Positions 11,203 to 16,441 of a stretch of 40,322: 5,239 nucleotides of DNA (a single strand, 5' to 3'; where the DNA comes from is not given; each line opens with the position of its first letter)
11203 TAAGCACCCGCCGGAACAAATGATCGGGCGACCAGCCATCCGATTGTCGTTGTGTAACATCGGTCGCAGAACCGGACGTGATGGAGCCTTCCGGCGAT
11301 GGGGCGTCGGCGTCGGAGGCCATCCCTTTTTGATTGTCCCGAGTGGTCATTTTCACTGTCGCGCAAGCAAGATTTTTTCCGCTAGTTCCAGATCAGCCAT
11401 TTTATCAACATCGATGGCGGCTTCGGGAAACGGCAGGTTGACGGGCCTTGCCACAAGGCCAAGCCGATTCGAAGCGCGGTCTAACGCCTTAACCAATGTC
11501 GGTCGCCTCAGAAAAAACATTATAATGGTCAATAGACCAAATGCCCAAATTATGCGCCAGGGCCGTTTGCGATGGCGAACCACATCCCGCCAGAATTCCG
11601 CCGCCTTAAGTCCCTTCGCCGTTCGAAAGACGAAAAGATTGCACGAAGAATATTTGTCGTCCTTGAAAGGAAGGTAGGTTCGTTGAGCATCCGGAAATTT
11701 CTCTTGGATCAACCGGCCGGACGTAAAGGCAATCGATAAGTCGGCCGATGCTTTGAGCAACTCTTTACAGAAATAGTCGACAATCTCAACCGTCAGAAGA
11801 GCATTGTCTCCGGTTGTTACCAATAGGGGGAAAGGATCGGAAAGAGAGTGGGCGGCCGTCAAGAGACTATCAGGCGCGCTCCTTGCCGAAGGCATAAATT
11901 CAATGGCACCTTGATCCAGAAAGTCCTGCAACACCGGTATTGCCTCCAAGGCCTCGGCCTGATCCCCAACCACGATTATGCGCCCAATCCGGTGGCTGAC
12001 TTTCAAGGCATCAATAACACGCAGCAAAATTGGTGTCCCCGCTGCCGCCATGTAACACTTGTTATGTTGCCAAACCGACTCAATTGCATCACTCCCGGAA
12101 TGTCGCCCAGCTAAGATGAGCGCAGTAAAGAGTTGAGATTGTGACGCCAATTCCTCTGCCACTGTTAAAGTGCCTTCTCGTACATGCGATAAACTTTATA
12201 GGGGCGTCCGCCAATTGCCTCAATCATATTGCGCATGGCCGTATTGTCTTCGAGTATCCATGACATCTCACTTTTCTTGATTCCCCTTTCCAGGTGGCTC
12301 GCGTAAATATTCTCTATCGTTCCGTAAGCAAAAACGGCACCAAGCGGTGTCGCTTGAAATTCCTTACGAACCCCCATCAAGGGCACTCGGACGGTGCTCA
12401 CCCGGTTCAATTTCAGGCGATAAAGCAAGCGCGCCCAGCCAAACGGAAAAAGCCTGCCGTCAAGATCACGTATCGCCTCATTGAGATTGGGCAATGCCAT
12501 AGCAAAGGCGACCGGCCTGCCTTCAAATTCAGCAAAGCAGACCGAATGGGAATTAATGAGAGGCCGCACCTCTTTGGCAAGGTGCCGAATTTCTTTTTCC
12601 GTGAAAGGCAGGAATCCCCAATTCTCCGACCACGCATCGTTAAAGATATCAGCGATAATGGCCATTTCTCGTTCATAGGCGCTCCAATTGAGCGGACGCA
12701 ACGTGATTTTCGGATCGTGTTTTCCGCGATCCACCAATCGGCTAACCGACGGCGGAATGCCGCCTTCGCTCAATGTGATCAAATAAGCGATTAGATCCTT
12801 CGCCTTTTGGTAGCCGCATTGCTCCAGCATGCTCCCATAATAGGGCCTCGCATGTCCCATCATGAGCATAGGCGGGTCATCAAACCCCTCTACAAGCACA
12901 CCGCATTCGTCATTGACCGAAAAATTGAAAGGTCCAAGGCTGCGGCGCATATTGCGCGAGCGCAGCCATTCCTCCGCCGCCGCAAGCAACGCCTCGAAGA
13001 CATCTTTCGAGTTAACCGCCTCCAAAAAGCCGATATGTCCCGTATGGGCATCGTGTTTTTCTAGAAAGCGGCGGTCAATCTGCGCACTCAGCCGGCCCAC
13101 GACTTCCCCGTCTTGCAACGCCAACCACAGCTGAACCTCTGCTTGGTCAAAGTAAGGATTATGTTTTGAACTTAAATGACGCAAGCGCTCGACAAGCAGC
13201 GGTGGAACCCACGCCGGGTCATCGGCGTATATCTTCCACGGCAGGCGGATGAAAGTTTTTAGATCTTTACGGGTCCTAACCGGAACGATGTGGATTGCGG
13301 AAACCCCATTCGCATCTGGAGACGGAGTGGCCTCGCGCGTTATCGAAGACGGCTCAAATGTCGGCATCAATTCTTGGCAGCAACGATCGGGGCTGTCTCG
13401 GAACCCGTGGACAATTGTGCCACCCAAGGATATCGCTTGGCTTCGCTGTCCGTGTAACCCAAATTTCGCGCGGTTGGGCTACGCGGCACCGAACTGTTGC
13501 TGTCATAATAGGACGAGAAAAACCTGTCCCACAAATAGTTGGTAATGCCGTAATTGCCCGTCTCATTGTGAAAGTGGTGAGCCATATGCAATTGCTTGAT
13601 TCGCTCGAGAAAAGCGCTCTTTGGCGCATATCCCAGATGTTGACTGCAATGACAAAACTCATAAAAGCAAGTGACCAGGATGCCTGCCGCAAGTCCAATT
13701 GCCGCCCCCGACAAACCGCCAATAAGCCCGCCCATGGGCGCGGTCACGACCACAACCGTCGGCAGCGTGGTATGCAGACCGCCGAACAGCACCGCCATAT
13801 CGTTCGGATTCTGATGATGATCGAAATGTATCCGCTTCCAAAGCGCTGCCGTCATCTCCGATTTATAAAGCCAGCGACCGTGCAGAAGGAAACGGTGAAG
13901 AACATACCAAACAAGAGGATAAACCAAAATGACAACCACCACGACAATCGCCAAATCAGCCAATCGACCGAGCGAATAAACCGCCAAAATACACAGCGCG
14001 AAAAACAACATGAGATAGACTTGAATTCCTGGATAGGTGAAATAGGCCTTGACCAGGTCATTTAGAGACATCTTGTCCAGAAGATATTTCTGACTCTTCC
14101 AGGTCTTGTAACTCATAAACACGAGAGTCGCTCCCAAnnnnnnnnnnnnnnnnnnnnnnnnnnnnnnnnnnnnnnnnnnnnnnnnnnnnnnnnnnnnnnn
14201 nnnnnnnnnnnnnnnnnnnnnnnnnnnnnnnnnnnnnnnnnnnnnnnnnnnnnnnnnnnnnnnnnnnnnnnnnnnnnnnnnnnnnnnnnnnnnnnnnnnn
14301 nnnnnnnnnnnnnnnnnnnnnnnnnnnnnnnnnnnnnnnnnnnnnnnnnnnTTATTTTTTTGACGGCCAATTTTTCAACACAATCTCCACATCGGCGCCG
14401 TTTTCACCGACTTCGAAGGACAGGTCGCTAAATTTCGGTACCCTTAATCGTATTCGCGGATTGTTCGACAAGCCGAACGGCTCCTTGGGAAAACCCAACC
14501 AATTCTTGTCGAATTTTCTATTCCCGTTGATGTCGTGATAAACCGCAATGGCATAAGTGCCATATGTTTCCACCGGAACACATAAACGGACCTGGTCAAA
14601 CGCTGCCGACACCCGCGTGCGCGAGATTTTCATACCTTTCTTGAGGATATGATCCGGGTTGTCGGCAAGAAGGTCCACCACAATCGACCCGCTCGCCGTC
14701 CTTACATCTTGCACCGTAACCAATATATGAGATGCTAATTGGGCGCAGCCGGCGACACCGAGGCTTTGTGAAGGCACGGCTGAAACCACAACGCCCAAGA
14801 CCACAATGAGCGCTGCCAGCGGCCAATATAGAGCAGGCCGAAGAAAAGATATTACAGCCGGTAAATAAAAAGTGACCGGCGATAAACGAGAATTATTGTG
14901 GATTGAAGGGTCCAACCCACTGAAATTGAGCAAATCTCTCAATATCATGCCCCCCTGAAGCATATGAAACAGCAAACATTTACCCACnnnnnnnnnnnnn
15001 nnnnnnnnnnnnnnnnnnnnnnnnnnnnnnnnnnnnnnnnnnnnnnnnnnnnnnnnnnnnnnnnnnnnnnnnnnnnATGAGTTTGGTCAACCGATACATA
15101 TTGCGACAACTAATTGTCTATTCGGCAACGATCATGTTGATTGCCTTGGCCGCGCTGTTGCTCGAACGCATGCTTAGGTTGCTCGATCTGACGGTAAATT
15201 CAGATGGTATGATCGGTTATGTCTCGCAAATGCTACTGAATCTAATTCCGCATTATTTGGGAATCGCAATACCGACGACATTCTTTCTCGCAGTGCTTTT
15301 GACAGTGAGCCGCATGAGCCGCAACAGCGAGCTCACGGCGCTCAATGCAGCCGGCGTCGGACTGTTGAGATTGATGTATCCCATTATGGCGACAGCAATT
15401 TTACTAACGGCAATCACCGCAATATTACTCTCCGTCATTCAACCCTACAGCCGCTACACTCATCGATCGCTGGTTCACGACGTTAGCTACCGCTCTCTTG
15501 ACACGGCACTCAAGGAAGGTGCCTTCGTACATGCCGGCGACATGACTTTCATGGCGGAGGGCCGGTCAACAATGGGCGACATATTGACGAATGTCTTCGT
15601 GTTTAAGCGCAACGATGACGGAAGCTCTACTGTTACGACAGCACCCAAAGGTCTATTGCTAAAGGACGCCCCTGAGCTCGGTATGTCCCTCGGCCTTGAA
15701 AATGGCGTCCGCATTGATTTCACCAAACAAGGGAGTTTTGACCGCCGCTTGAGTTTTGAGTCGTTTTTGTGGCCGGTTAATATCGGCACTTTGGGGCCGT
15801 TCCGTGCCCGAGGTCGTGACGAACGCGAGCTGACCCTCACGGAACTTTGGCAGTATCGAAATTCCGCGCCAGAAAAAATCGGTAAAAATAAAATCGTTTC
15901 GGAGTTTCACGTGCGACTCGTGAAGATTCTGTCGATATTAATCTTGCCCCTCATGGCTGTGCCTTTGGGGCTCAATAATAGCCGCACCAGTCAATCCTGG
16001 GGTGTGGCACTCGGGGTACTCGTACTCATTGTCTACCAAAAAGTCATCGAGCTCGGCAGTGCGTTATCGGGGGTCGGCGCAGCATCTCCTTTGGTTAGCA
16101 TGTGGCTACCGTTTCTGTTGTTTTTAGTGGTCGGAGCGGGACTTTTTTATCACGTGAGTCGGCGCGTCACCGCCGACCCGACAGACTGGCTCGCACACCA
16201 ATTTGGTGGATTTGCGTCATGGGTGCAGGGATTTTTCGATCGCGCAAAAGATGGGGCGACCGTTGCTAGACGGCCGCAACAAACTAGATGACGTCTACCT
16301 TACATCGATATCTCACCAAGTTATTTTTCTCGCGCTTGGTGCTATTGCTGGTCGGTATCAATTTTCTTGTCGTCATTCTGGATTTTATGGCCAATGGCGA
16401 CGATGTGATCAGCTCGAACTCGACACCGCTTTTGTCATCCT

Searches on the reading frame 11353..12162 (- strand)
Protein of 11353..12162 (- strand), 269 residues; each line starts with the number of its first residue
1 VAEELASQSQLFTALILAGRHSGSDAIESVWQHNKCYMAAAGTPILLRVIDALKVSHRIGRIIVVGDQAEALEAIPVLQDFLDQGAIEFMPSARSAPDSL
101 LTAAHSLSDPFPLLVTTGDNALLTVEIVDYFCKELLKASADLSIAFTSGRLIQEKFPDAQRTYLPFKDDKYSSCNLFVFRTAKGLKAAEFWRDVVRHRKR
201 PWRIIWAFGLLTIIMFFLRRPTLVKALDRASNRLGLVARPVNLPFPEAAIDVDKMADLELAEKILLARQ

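Call 6: search_protein_families(library=pfam, proteins=[window:11353-12162:-], max_evalue=0.001)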
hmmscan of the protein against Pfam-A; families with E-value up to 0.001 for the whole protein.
window:11353-12162:- (269 aa): 2 families
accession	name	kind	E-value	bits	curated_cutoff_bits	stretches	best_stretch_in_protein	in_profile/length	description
PF12804.13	NTP_transf_3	-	2.1e-07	31.7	27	1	32-151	13-127/160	MobA-like NTP transferase domain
PF02348.25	CTP_transf_3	-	0.00043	20.6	22.6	1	34-146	15-126/217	Cytidylyltransferase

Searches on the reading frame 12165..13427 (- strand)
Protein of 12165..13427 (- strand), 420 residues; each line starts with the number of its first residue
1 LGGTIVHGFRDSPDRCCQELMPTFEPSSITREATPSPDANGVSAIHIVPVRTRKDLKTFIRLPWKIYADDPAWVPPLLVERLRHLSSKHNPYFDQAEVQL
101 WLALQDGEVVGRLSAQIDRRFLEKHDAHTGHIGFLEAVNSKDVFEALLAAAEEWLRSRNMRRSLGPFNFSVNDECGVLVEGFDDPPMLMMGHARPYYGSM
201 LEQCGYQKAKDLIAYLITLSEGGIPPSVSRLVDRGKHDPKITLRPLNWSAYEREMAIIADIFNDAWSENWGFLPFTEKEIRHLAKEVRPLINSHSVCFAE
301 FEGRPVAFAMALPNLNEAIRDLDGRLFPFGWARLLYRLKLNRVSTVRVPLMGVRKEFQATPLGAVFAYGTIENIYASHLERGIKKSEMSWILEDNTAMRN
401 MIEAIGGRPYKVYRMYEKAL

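Call 6: search_protein_families(library=pfam, proteins=[window:12165-13427:-], max_evalue=0.001)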
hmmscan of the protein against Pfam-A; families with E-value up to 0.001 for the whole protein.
window:12165-13427:- (420 aa): 1 family
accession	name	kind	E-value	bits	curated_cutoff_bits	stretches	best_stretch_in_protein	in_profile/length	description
PF00583.31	Acetyltransf_1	-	4.8e-08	33.7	20.7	1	90-164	25-98/116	Acetyltransferase (GNAT) family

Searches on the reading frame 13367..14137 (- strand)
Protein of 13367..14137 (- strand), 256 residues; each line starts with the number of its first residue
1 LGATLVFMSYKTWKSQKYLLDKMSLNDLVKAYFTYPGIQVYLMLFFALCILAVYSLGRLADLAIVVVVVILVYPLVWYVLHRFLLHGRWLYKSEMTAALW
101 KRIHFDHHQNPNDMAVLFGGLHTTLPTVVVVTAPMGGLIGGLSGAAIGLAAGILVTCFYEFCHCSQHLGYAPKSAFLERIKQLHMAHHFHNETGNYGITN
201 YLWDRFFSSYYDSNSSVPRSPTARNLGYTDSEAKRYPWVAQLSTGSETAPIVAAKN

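Call 6: search_protein_families(library=pfam, proteins=[window:13367-14137:-], max_evalue=0.001)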
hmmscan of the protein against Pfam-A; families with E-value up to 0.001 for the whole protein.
window:13367-14137:- (256 aa): 1 family
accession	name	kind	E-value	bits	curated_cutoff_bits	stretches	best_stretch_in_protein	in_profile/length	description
PF04116.19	FA_hydroxylase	-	2.4e-20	73.7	31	1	66-208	1-131/132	Fatty acid hydroxylase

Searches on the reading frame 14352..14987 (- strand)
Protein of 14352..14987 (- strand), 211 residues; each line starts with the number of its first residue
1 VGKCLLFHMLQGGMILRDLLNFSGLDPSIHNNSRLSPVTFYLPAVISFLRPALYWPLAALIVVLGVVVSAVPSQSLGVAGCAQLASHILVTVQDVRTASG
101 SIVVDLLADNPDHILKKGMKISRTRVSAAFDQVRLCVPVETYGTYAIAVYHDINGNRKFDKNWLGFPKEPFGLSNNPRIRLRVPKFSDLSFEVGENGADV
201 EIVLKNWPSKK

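Call 6: search_protein_families(library=pfam, proteins=[window:14352-14987:-], max_evalue=0.001)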
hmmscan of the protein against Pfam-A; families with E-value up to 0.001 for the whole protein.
window:14352-14987:- (211 aa): 1 family
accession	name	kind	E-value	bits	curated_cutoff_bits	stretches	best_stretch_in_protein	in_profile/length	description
PF09912.14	DUF2141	-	2.2e-28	98.9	24.4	1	90-197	1-108/112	Uncharacterized protein conserved in bacteria (DUF2141)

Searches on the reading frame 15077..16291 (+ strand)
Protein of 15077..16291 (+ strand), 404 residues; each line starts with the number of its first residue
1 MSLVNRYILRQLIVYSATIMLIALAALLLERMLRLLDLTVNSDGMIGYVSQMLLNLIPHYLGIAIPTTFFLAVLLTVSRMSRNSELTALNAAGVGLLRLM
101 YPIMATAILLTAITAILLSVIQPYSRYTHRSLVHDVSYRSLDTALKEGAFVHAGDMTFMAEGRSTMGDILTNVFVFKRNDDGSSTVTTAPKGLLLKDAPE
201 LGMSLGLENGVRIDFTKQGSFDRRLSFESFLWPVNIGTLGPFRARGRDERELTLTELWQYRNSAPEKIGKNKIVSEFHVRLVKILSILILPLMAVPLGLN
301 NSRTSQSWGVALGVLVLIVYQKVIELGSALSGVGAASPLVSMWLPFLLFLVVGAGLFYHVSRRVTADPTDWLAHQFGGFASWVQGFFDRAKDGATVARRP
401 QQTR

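Call 7: search_protein_families(library=pfam, proteins=[window:15077-16291:+], max_evalue=0.001)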
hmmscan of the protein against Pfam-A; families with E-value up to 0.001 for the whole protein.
window:15077-16291:+ (404 aa): 1 family
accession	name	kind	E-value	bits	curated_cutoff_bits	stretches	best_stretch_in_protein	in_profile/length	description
PF03739.19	LptF_LptG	-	5.1e-69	233.4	27.9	1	6-358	1-352/353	Lipopolysaccharide export system permease LptF/LptG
